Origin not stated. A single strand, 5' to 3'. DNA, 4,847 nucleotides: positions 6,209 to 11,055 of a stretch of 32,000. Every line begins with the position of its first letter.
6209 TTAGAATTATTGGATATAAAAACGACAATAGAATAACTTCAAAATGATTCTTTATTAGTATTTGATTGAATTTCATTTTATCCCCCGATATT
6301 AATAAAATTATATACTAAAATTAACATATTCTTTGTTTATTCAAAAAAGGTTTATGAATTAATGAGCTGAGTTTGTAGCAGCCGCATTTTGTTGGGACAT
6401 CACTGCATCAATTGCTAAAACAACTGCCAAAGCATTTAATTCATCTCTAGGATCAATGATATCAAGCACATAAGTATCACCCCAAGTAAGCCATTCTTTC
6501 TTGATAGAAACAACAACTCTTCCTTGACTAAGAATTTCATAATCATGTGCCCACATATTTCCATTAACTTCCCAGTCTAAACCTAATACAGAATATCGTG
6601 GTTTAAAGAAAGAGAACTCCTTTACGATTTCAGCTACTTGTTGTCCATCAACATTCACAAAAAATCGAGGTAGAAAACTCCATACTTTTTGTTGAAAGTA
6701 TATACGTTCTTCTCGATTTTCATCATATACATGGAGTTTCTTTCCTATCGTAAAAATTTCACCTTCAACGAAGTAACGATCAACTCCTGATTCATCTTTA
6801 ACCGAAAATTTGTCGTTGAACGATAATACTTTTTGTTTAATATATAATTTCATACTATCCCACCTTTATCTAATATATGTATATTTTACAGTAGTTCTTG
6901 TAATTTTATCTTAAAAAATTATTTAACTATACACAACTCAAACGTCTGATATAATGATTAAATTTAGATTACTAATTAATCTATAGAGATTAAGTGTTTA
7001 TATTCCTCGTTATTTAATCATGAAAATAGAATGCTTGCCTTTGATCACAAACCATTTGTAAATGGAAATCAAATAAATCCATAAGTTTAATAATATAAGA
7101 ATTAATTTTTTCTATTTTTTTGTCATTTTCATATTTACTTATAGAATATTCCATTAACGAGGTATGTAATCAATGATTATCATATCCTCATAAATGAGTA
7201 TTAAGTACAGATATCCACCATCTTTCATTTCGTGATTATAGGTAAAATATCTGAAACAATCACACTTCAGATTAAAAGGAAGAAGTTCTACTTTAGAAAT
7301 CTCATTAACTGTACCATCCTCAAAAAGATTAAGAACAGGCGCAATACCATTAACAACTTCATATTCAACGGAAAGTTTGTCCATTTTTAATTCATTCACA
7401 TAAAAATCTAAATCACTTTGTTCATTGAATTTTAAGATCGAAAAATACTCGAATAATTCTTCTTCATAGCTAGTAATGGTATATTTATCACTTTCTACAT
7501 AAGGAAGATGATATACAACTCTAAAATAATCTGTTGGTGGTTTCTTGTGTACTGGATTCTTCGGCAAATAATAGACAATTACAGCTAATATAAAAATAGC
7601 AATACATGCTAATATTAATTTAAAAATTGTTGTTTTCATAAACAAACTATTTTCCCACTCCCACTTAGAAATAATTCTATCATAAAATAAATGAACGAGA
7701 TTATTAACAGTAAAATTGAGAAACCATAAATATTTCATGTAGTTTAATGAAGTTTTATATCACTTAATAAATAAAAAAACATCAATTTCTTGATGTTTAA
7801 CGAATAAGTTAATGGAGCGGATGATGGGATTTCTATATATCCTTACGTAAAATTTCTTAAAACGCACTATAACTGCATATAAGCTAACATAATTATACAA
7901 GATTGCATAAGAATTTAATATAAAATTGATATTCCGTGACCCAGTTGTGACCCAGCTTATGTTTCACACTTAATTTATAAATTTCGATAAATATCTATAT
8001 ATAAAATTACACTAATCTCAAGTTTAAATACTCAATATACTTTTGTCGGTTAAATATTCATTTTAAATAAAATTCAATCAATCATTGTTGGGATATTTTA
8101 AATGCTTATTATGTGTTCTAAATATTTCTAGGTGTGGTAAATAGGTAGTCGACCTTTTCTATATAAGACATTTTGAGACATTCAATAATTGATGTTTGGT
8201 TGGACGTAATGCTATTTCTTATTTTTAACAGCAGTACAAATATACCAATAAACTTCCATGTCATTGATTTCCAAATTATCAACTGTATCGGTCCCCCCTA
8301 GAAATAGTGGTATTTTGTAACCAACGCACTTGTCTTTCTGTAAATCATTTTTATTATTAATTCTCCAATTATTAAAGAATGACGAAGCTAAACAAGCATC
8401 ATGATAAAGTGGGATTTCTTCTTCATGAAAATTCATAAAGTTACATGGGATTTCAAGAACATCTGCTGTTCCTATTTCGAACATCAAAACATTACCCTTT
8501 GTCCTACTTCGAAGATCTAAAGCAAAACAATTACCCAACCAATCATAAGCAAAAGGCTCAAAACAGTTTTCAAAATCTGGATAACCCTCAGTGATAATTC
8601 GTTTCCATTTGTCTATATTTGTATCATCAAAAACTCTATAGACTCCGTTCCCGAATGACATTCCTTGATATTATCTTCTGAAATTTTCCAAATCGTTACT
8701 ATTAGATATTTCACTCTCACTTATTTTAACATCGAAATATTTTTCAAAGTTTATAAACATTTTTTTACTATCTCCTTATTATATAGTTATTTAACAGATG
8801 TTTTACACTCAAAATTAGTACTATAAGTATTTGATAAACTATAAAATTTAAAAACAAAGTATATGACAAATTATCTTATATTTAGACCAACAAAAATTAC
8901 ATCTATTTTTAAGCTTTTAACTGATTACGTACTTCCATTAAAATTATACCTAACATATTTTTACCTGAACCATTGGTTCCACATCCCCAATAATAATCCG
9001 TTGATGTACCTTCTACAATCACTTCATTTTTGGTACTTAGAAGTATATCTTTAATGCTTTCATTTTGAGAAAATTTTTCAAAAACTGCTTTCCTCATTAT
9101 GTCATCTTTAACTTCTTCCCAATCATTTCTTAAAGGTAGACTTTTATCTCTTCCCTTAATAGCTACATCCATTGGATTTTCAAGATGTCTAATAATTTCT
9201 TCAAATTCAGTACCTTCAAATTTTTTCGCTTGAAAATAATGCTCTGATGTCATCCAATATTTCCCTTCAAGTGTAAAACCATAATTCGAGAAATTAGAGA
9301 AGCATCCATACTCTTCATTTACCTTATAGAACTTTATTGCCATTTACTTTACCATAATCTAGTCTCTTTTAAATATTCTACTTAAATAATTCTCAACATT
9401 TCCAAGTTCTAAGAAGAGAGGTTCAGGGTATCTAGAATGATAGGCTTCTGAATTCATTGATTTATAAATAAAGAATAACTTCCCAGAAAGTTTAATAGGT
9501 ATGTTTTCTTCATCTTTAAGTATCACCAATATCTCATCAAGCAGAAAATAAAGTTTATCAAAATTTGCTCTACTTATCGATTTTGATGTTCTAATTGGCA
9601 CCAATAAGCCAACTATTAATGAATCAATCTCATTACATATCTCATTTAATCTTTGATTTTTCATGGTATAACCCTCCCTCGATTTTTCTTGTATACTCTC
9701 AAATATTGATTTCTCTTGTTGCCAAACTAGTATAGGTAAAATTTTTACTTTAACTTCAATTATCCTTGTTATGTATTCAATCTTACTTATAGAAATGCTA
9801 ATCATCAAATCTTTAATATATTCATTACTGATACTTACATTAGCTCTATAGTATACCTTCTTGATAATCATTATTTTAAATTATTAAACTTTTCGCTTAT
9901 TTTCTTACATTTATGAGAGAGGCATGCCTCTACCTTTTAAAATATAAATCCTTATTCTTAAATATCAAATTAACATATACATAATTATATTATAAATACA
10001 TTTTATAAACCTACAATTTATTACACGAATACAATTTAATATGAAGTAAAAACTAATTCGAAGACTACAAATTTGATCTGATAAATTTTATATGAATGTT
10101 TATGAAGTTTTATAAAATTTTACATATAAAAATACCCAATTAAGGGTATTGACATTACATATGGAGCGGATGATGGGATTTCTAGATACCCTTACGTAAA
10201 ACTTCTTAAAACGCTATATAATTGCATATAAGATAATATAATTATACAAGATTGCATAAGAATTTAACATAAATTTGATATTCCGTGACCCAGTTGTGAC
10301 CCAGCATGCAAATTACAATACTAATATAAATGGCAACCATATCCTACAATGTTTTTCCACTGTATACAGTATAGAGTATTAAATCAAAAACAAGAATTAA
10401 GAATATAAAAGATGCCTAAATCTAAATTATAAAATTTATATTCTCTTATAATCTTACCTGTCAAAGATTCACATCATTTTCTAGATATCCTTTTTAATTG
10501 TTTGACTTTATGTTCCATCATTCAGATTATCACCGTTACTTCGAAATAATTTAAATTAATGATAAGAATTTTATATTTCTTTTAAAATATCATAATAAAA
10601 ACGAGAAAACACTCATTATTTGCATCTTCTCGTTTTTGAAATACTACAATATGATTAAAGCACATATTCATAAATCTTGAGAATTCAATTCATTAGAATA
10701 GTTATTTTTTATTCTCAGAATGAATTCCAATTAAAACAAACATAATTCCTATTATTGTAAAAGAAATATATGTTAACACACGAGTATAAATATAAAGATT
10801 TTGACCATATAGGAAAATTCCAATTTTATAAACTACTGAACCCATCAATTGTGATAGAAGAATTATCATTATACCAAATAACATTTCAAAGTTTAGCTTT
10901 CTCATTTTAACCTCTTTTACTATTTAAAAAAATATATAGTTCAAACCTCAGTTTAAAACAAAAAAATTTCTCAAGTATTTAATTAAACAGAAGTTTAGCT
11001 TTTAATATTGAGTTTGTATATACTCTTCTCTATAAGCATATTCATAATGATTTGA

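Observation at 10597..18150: Triplicated modular agr-type quorum-sensing locus, each agrB-agrD unit wired to a different secreted protein plus a small membrane or lipoprotein gene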

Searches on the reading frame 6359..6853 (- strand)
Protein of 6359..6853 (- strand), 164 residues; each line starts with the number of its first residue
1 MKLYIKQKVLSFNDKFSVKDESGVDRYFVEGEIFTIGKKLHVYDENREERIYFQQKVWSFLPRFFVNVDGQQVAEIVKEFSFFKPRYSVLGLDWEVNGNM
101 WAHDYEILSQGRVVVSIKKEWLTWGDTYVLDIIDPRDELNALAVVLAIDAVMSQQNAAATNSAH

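Call 10: search_protein_families(library=pfam, proteins=[window:6359-6853:-], max_evalue=0.01)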
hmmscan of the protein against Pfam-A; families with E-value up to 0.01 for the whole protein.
window:6359-6853:- (164 aa): 1 family
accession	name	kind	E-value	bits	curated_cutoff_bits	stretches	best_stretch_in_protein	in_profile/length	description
PF04525.18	LOR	-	9.5e-09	35.6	24.5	1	2-146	15-186/187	LURP-one-related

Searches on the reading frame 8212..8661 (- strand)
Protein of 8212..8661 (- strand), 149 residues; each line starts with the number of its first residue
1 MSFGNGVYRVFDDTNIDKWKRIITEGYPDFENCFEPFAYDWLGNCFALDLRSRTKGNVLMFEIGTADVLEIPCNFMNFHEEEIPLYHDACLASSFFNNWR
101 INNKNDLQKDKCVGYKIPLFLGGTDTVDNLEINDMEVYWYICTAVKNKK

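Call 10: search_protein_families(library=pfam, proteins=[window:8212-8661:-], max_evalue=0.01)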
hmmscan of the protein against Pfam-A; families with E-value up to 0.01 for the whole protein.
window:8212-8661:- (149 aa): 2 families
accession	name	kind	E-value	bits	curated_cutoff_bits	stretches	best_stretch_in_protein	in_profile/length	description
PF08906.16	T6SS_Tdi1_C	-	1.6e-09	37.9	27.4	1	105-143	34-72/75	T6SS immunity protein Tdi1, C-terminal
PF09346.15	SMI1_KNR4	-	0.0089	17.1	25.4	0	21-71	58-115/125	SMI1 / KNR4 family (SUKH-1)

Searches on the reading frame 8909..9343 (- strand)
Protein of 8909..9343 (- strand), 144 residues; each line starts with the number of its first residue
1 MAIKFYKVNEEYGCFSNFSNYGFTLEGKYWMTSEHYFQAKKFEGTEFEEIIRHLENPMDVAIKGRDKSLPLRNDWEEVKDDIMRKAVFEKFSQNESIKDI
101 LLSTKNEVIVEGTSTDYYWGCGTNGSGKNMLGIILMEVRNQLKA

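Call 10: search_protein_families(library=pfam, proteins=[window:8909-9343:-], max_evalue=0.01)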
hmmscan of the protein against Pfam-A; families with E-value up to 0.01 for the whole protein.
window:8909-9343:- (144 aa): 1 family
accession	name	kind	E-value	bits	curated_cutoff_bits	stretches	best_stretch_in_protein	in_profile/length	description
PF08719.17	NADAR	-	1.8e-38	132.8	35.1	1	5-143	2-163/163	NADAR domain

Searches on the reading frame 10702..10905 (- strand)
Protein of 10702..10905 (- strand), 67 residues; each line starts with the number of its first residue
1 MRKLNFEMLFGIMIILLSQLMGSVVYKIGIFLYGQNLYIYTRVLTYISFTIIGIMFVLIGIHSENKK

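Call 7: search_protein_families(library=pfam, proteins=[window:10702-10905:-], max_evalue=0.1)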
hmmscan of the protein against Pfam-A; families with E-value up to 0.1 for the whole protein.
window:10702-10905:- (67 aa): 0 families

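Call 8: search_protein_families(library=ncbifam, proteins=[window:10702-10905:-], max_evalue=0.1)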
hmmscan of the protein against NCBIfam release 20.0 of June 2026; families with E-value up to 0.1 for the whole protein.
window:10702-10905:- (67 aa): 0 families

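Call 95: search_protein_families(library=phrogs, proteins=[window:10702-10905:-], max_evalue=0.01)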
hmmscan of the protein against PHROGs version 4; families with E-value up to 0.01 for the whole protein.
window:10702-10905:- (67 aa): 0 families
